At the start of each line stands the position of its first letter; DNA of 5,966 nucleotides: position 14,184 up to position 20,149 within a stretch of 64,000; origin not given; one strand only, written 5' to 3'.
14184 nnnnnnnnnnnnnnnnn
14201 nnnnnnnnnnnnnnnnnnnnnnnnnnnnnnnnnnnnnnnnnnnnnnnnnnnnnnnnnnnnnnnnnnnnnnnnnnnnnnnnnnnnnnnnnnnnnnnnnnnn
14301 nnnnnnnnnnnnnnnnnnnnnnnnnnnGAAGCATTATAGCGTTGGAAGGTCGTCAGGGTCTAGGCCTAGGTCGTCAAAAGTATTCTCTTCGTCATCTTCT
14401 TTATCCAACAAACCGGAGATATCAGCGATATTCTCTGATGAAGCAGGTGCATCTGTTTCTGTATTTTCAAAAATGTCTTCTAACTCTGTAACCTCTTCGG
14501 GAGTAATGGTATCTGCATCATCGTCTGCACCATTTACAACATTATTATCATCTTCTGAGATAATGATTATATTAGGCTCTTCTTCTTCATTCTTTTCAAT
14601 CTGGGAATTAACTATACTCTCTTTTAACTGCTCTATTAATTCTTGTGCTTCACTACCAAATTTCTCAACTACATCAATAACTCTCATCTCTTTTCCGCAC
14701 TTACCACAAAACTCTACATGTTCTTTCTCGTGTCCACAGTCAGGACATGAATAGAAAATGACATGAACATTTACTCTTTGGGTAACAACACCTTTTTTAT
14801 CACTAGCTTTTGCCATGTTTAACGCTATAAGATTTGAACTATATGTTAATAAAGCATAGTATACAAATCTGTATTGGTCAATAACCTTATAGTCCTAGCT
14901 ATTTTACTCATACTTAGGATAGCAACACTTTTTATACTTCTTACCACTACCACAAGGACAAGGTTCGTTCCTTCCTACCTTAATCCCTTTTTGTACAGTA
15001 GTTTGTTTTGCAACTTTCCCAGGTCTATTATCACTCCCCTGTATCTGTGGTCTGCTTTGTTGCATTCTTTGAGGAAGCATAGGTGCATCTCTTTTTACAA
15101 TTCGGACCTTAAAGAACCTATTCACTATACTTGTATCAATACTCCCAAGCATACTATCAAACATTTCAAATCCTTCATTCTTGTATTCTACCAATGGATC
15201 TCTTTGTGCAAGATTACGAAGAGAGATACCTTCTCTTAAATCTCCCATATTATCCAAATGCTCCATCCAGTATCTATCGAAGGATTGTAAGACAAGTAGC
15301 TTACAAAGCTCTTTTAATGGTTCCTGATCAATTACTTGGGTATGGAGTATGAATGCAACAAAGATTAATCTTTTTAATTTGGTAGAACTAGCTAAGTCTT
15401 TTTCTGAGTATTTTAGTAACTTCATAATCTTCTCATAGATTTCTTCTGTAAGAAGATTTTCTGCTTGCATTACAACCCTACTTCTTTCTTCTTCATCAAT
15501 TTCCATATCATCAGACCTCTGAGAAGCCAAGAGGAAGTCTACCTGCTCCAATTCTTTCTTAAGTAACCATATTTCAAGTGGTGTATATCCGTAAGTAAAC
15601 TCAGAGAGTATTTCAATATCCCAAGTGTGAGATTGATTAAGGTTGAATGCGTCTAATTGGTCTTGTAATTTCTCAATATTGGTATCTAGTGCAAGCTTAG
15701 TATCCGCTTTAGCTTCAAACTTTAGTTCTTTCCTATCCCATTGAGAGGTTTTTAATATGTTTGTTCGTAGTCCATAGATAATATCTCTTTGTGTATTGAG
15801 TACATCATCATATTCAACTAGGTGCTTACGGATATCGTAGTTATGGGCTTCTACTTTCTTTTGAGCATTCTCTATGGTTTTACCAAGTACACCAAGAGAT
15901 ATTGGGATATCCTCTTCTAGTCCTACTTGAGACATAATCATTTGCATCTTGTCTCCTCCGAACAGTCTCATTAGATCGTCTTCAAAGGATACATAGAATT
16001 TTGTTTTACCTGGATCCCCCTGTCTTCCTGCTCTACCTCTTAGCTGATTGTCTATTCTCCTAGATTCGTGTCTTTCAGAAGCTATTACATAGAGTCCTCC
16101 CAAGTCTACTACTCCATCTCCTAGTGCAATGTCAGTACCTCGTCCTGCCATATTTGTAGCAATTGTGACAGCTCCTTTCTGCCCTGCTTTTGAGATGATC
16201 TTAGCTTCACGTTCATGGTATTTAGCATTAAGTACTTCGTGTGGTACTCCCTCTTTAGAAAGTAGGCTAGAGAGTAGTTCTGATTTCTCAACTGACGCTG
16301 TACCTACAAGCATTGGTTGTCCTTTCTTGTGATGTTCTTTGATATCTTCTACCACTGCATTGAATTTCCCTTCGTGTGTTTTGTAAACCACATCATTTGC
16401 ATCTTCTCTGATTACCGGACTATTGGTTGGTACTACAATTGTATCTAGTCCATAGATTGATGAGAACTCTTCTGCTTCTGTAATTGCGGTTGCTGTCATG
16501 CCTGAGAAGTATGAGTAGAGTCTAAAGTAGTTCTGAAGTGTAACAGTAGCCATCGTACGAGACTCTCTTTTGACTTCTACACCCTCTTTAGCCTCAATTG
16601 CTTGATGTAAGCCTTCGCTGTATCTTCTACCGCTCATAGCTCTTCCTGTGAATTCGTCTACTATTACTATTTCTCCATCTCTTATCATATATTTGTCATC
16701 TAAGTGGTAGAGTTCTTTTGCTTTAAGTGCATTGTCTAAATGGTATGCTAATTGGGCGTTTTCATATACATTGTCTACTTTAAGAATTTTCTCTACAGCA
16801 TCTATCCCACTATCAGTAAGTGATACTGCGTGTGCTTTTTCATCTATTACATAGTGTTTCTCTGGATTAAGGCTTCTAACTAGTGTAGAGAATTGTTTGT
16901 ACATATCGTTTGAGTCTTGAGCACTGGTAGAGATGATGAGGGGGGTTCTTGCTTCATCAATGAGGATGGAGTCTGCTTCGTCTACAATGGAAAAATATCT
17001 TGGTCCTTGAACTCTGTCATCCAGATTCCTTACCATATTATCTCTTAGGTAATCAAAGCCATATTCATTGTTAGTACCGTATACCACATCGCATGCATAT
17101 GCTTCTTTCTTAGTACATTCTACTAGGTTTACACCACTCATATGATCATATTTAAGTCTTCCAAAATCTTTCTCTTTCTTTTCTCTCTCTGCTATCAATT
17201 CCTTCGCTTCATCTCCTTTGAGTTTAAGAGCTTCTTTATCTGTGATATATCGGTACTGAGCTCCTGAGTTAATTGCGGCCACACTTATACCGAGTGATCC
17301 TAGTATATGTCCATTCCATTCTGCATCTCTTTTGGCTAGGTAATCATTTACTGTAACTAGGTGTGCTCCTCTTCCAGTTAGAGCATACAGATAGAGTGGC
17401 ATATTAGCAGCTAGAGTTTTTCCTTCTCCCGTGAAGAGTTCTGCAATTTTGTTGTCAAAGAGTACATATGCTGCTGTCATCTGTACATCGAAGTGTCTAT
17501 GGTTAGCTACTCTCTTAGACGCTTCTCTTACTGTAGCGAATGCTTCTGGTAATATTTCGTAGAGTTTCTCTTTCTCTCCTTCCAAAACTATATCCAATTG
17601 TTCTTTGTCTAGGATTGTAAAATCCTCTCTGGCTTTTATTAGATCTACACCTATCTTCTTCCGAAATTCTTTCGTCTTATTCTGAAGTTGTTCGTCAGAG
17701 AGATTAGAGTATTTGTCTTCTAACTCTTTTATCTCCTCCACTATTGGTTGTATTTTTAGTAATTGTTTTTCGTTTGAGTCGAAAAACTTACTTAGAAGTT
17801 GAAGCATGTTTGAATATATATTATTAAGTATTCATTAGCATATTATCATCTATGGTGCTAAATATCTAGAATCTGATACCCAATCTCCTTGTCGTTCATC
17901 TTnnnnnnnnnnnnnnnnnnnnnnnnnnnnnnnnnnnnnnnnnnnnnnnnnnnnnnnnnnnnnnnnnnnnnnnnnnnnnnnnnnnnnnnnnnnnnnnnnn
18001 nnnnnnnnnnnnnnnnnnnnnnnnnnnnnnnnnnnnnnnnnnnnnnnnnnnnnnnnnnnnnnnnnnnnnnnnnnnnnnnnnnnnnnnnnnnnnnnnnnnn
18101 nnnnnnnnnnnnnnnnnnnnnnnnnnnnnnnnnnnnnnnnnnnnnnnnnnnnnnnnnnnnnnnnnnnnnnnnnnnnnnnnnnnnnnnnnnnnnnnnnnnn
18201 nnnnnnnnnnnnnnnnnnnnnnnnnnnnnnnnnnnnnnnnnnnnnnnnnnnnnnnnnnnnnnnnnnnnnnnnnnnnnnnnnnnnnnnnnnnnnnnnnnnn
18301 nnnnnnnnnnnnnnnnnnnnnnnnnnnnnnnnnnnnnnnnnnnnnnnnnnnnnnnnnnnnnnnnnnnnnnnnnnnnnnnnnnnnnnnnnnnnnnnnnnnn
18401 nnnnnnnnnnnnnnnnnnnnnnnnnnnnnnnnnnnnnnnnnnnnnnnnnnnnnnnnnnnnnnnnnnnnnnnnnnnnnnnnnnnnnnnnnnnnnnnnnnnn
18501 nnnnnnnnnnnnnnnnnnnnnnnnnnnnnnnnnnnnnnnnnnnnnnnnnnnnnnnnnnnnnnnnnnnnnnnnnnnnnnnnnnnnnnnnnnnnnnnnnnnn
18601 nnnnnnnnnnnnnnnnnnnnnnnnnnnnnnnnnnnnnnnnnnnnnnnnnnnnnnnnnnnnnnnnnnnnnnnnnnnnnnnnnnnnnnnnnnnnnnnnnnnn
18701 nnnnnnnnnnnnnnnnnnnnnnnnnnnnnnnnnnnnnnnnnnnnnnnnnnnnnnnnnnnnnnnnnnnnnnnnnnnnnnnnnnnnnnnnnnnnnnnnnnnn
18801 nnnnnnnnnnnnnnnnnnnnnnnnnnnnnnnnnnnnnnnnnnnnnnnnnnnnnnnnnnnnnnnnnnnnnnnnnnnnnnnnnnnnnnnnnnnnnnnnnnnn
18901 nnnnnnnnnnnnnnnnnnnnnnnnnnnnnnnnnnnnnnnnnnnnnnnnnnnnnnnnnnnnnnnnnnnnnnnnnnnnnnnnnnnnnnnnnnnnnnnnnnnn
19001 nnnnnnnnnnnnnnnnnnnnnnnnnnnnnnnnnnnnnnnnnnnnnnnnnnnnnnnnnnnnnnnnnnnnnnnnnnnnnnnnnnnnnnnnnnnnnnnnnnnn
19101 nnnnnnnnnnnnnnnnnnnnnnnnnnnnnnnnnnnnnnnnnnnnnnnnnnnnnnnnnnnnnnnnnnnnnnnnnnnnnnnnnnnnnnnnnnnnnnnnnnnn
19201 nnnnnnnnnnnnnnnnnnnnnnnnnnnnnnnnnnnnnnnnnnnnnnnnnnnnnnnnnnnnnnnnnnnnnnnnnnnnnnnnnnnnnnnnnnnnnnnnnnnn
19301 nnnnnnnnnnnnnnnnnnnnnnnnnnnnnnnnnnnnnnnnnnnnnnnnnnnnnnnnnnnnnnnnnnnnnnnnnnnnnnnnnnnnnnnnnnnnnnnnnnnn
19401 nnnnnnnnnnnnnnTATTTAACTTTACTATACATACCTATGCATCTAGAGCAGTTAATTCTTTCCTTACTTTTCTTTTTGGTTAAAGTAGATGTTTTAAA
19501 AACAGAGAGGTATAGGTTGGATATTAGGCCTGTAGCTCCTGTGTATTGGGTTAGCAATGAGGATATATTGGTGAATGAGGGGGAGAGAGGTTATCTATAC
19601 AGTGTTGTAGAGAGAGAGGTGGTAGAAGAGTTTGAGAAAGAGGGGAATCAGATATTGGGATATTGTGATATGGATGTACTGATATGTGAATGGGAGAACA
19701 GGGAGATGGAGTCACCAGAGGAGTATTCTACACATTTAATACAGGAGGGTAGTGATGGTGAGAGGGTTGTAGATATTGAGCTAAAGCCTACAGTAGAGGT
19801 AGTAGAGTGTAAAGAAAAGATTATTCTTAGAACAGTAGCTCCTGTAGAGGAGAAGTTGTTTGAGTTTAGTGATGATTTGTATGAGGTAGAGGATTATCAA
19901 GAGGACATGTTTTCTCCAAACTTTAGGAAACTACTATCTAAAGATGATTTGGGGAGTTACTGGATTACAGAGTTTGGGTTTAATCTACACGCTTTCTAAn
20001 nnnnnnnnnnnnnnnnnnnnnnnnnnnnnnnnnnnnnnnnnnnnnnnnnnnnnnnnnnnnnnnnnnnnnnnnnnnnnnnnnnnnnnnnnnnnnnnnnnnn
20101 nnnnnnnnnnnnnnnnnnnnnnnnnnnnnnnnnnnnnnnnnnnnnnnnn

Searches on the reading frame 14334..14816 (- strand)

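Call 5: search_protein_families(library=pfam, proteins=[window:14334-14816:-])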
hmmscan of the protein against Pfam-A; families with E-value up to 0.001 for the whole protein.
window:14334-14816:- (160 aa): 1 family
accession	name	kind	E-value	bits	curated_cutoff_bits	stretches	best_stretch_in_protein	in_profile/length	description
PF13248.11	Zn_ribbon_3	-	0.00017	21.3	27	1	22-43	3-25/26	zinc-ribbon domain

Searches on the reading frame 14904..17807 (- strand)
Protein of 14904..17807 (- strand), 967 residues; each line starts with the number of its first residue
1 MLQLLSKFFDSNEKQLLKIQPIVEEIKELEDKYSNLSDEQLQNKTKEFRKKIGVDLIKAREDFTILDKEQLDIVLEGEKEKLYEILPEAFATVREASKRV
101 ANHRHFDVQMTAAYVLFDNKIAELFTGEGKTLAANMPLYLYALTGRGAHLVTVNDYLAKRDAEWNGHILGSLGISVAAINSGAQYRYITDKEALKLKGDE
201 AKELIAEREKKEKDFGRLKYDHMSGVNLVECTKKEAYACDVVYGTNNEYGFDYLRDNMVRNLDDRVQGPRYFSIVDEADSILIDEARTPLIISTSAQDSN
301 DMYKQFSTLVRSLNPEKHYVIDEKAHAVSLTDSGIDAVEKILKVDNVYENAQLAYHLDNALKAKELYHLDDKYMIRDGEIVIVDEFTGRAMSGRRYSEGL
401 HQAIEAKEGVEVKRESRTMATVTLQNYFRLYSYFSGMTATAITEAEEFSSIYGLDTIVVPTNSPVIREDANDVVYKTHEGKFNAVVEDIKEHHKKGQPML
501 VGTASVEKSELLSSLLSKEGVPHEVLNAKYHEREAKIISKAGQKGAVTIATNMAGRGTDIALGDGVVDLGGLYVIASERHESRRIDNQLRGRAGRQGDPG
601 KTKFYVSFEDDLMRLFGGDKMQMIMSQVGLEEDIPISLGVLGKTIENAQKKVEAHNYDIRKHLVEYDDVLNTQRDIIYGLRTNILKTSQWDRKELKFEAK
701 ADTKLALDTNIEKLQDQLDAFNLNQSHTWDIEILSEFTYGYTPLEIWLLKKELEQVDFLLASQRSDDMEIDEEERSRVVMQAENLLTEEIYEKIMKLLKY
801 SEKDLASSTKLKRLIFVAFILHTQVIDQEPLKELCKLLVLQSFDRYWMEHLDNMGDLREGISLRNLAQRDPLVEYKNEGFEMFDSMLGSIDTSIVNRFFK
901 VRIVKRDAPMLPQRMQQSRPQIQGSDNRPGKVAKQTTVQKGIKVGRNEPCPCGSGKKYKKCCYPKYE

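Call 5: search_protein_families(library=pfam, proteins=[window:14904-17807:-])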
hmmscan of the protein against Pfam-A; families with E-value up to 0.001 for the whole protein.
window:14904-17807:- (967 aa): 6 families
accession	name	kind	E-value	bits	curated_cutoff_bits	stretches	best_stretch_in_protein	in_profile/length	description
PF07517.20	SecA_DEAD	-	2.5e-106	355.6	24.6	1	6-449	2-290/290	SecA DEAD-like domain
PF21090.3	P-loop_SecA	-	1.7e-81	273.2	27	2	464-564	1-101/205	SecA P-loop domain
PF07516.18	SecA_SW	-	7.2e-49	167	26.7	1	635-901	1-199/200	SecA Wing and Scaffold domain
PF01043.26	SecA_PP_bind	-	5.3e-38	130.4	23.5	1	299-405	2-110/110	SecA preprotein cross-linking domain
PF02810.21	SEC-C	-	1.4e-09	38.1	20.4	1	946-964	1-19/19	SEC-C motif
PF00271.37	Helicase_C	-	5.8e-06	27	23.5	1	481-597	2-110/110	Helicase conserved C-terminal domain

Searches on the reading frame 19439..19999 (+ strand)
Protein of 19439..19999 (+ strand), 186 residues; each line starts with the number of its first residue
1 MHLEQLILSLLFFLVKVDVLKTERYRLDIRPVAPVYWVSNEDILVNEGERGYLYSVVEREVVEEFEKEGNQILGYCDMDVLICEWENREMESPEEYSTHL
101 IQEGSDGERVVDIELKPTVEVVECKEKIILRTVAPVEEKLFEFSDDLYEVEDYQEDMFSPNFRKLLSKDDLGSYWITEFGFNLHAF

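Call 5: search_protein_families(library=pfam, proteins=[window:19439-19999:+])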
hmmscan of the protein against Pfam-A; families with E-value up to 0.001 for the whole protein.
window:19439-19999:+ (186 aa): 0 families

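Call 77: search_protein_families(library=pfam, proteins=[window:19439-19999:+], max_evalue=0.01)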
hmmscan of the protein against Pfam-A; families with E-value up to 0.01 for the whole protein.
window:19439-19999:+ (186 aa): 0 families
